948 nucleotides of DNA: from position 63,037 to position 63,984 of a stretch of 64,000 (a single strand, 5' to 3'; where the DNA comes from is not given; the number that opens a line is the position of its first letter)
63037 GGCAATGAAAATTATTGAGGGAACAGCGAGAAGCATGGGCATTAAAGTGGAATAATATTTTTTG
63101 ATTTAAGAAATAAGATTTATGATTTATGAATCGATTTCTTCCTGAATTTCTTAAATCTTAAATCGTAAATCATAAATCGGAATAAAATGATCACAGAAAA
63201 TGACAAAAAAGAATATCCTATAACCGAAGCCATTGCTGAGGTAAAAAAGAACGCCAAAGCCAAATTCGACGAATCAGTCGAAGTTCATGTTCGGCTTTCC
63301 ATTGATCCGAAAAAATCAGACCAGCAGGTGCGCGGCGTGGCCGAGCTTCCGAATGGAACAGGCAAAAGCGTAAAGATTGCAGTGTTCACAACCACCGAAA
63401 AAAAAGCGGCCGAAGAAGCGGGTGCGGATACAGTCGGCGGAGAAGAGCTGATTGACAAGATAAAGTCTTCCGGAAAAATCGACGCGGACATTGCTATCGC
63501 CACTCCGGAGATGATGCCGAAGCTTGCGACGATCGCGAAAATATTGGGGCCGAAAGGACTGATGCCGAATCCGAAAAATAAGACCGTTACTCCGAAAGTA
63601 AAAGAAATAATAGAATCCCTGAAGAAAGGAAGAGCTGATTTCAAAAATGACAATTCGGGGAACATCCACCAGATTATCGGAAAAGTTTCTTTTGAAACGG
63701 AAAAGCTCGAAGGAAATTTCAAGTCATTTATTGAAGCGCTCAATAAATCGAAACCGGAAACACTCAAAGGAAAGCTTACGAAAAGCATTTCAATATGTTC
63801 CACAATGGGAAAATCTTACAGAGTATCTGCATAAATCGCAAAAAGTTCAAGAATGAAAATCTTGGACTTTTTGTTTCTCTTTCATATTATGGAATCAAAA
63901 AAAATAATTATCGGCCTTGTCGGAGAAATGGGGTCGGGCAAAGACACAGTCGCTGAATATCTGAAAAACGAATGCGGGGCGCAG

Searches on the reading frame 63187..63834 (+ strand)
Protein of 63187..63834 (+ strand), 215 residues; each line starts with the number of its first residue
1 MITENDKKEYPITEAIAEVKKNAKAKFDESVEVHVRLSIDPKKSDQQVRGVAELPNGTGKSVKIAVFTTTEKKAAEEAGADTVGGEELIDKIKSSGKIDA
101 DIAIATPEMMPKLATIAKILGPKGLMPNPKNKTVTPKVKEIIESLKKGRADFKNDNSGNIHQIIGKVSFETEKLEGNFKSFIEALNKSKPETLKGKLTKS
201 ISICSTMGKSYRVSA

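Call 79: find_encoding_contigs(protein=window:63187-63834:+, flank=10000, max_places=3)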
Protein window:63187-63834:+ (215 aa): 1 contig read that carries it; 1 place shown.
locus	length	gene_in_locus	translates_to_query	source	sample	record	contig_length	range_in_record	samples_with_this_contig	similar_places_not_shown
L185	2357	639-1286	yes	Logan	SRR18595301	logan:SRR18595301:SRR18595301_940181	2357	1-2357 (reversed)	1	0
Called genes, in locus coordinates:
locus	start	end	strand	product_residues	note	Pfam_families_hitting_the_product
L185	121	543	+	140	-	PF03946:Ribosomal_L11_N, PF00298:Ribosomal_L11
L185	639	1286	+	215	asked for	PF00687:Ribosomal_L1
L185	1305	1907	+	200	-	PF21448:DNMK (faint), PF13238:AAA_18 (weak)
